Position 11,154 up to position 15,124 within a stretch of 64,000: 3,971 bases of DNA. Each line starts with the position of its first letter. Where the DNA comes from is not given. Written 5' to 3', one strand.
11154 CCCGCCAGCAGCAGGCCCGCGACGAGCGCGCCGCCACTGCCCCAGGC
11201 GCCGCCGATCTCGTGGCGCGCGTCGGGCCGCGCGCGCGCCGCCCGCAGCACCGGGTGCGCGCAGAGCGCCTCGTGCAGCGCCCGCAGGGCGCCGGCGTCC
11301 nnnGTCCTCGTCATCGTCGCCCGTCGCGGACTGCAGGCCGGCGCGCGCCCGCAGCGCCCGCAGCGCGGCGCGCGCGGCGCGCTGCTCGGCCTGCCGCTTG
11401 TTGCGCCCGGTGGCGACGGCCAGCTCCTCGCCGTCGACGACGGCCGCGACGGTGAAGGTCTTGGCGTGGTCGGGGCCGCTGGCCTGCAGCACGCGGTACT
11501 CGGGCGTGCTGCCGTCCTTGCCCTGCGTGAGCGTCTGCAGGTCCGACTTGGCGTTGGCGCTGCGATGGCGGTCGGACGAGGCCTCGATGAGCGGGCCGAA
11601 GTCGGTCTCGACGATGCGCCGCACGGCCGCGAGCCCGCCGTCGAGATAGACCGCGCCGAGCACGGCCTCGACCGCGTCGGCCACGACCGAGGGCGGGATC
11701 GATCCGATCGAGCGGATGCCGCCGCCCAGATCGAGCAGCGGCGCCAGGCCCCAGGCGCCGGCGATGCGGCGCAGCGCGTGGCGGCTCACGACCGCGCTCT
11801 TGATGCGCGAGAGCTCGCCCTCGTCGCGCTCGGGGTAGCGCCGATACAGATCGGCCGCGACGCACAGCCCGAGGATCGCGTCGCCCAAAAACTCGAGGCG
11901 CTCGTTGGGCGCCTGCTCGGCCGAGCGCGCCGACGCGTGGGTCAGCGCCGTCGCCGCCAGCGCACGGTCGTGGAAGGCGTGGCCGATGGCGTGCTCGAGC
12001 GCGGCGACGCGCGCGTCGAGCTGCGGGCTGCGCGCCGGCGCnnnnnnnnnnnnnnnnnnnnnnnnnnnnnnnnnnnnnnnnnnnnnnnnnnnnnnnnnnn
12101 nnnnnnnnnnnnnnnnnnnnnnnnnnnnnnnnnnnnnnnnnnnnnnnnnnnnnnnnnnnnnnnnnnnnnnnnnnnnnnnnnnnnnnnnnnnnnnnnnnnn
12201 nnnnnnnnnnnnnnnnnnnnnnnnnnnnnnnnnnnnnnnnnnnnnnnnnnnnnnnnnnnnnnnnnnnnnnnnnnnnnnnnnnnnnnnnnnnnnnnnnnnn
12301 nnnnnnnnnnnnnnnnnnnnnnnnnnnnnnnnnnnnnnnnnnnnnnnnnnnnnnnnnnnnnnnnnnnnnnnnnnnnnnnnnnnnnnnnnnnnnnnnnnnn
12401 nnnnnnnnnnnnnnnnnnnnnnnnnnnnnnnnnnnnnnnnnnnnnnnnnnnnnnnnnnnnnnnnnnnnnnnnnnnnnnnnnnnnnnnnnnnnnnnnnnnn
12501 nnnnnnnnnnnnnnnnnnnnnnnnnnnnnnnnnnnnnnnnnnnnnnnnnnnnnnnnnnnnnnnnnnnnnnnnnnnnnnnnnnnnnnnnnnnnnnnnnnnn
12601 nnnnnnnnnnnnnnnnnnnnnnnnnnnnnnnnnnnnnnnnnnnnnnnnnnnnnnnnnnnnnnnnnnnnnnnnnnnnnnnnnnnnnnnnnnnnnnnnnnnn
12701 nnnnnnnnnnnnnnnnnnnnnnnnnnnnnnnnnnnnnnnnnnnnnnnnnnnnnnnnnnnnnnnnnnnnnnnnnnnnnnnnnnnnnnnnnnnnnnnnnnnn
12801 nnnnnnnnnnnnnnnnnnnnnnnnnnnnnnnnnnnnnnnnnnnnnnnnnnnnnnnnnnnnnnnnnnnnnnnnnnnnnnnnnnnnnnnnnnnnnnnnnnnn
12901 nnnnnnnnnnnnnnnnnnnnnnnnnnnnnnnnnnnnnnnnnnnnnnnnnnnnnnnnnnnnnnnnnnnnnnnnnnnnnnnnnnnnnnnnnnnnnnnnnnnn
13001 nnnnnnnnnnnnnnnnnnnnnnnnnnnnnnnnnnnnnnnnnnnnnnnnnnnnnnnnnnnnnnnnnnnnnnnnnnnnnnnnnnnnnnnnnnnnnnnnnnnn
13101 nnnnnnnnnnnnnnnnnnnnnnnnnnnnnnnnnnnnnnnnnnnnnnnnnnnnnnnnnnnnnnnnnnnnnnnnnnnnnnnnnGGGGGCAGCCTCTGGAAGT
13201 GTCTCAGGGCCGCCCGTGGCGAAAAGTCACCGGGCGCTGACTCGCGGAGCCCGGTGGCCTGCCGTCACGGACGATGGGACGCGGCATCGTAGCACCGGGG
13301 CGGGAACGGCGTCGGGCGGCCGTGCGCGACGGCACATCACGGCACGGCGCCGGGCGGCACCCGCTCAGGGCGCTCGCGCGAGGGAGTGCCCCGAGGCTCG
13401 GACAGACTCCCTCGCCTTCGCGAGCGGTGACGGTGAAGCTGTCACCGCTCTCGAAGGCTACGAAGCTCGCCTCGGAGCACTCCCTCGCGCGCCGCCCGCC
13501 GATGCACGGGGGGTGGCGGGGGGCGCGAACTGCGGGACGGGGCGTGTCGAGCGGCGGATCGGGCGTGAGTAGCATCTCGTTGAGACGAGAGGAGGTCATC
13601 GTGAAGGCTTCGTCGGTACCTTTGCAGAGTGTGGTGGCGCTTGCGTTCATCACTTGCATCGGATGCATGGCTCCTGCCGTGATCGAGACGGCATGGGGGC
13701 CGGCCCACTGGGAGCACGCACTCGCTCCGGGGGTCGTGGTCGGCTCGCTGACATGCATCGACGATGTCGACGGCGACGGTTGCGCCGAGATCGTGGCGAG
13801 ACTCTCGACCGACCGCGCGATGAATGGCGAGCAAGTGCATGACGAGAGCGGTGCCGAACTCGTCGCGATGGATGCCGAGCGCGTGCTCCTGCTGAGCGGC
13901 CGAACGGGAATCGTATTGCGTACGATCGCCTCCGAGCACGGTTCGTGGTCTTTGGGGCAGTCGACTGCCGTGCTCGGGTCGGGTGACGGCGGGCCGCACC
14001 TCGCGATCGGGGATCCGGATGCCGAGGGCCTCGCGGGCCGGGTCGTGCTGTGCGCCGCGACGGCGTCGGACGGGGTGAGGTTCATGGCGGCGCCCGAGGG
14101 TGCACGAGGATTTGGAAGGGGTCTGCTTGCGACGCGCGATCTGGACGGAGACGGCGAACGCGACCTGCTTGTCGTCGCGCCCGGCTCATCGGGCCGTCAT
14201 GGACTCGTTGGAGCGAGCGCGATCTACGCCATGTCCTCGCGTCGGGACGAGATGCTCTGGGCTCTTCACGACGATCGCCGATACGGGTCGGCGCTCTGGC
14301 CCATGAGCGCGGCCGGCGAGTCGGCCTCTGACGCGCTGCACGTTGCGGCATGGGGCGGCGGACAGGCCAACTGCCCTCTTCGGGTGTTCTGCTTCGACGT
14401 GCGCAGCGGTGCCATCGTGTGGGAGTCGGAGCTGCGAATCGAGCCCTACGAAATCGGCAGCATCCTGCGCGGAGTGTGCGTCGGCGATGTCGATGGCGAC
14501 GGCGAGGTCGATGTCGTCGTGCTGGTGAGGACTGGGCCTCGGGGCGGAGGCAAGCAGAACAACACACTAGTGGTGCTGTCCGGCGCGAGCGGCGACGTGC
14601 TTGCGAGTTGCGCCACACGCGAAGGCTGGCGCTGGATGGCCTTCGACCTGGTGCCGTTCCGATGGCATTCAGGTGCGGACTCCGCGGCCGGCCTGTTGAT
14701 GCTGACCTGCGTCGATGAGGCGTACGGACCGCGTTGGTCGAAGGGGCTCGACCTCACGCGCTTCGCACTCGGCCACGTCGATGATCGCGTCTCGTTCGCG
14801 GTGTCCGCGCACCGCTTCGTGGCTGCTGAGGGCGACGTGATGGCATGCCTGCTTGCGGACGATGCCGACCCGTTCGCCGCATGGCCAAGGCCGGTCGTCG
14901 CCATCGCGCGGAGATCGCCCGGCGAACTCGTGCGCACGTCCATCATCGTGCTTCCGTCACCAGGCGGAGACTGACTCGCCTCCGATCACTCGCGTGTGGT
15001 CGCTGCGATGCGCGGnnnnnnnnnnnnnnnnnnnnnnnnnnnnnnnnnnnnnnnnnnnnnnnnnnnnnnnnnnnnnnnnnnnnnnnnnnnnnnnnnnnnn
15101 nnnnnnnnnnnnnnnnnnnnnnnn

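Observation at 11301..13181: One uninterrupted ORF fuses a dGTPase-like HD hydrolase to RNase III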

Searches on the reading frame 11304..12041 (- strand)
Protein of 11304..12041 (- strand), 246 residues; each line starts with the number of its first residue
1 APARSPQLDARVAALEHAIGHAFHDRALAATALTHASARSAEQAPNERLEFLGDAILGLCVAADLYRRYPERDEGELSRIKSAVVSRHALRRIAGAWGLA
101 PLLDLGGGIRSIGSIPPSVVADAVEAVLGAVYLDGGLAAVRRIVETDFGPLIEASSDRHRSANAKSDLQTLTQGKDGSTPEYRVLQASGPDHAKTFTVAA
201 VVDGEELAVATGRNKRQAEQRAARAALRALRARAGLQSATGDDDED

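Call 25: find_homologous_proteins(query=window:11304-12041:-, max_evalue=1e-20)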
Query seq(246 aa) (246 aa): 6852 proteins with E <= 1e-20 among 8000 candidates; the best 120 are listed.
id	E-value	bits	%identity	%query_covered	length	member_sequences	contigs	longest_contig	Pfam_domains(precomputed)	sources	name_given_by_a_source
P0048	2.1e-100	353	73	96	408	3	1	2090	PF00636.32,PF13286.12,PF14622.12,PF00035.33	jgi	jgi:ribonuclease-3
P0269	1.7e-95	337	69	98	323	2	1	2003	PF00636.32,PF13286.12,PF14622.12,PF00035.33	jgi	jgi:ribonuclease-3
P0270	2.2e-95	337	72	83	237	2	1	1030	PF00636.32,PF14622.12,PF00035.33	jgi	-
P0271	1.6e-92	327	68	98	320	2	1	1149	PF00636.32,PF13286.12,PF14622.12,PF00035.33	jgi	jgi:ribonuclease-3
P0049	5.7e-90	319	67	87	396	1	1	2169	PF00636.32,PF13286.12,PF14622.12,PF00035.33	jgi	-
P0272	8.3e-80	286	70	81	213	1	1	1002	PF00636.32,PF14622.12,PF00035.33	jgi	-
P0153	1.8e-69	252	57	94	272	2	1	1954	PF00636.32,PF22935.2,PF14622.12,PF00035.33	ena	-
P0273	1.0e-66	243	62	79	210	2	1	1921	PF00636.32,PF14622.12,PF00035.33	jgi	jgi:ribonuclease-3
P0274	5.3e-57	211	78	55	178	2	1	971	PF14622.12,PF00035.33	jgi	jgi:ribonuclease-3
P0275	1.4e-54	203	48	90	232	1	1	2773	PF00636.32,PF14622.12,PF00035.33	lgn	-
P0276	1.7e-53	200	50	89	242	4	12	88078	PF00636.32,PF14622.12,PF00035.33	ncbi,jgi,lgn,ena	jgi:ribonuclease-3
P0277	4.4e-52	195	49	87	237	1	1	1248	PF14709.14,PF00636.32,PF14622.12,PF00035.33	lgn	-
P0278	1.1e-51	194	50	89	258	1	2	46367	PF00636.32,PF14622.12,PF00035.33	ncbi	-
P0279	1.2e-51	194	49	89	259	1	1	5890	PF00636.32,PF14622.12,PF00035.33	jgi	jgi:ribonuclease-3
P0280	1.5e-51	193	50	84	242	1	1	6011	PF00636.32,PF22935.2,PF14622.12,PF00035.33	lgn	-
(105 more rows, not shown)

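Call 28: find_encoding_contigs(protein=P0276, flank=8000, max_places=2)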
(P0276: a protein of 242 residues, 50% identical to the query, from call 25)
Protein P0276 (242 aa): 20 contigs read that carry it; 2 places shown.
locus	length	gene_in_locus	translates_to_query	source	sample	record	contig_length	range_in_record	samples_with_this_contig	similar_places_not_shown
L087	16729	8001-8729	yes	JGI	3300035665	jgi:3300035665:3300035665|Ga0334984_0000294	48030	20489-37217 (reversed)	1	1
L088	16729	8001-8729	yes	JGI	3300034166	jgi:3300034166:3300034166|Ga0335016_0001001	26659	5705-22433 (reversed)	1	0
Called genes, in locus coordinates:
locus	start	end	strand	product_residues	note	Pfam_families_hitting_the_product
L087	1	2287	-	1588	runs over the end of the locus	PF00034:Cytochrom_C (faint), PF23500:DUF7133, PF13646:HEAT_2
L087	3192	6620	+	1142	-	-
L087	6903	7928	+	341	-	PF13174:TPR_6 (faint), PF13424:TPR_12 (faint), PF00515:TPR_1 (faint), PF07719:TPR_2 (faint), PF13176:TPR_7 (faint), PF13181:TPR_8 (faint), PF13428:TPR_14 (faint), PF13432:TPR_16 (faint), +1 more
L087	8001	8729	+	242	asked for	PF14622:Ribonucleas_3_3, PF00636:Ribonuclease_3, PF00035:dsrm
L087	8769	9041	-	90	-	PF18993:Rv0078B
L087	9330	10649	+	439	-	PF07586:HXXSHH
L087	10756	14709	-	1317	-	PF00353:HemolysinCabind, PF00028:Cadherin (weak)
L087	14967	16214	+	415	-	-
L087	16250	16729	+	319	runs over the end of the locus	PF01261:AP_endonuc_2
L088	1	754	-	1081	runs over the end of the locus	PF23500:DUF7133, PF13646:HEAT_2, PF00034:Cytochrom_C (faint)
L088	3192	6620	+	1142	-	-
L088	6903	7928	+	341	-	PF13174:TPR_6 (faint), PF13424:TPR_12 (faint), PF00515:TPR_1 (faint), PF07719:TPR_2 (faint), PF13176:TPR_7 (faint), PF13181:TPR_8 (faint), PF13428:TPR_14 (faint), PF13432:TPR_16 (faint), +1 more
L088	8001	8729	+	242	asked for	PF14622:Ribonucleas_3_3, PF00636:Ribonuclease_3, PF00035:dsrm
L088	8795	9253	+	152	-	-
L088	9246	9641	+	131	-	-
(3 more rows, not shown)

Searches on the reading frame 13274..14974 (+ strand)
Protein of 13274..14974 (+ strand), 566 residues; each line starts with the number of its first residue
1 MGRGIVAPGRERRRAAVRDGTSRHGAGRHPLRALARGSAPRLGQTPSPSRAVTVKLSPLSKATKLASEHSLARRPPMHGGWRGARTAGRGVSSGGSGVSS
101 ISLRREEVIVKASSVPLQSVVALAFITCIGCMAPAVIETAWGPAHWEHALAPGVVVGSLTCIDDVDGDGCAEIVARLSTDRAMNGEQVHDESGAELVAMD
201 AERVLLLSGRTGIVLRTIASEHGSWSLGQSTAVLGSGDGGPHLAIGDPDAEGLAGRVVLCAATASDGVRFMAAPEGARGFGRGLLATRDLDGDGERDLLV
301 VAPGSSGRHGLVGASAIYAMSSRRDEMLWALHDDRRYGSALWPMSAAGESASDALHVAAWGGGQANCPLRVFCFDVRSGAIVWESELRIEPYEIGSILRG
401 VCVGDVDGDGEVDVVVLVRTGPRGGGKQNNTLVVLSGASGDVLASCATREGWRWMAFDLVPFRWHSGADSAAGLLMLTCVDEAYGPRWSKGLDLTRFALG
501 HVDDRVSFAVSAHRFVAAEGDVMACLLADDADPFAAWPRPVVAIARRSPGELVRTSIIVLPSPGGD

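Call 51: search_protein_families(library=pfam, proteins=[window:13274-14974:+], max_evalue=0.001)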
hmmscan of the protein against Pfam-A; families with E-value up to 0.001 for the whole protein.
window:13274-14974:+ (566 aa): 3 families
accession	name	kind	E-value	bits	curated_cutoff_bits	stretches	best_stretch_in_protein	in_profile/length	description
PF01839.29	FG-GAP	-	1.1e-12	48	22.1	1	280-318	1-35/37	FG-GAP repeat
PF13517.12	FG-GAP_3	-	2.4e-06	28.5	26.9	0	398-416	43-61/61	FG-GAP-like repeat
PF23727.1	Beta-prop_FAM234A_B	-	2.3e-05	23.6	26.4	0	370-445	101-169/467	FAM234A/B beta-propeller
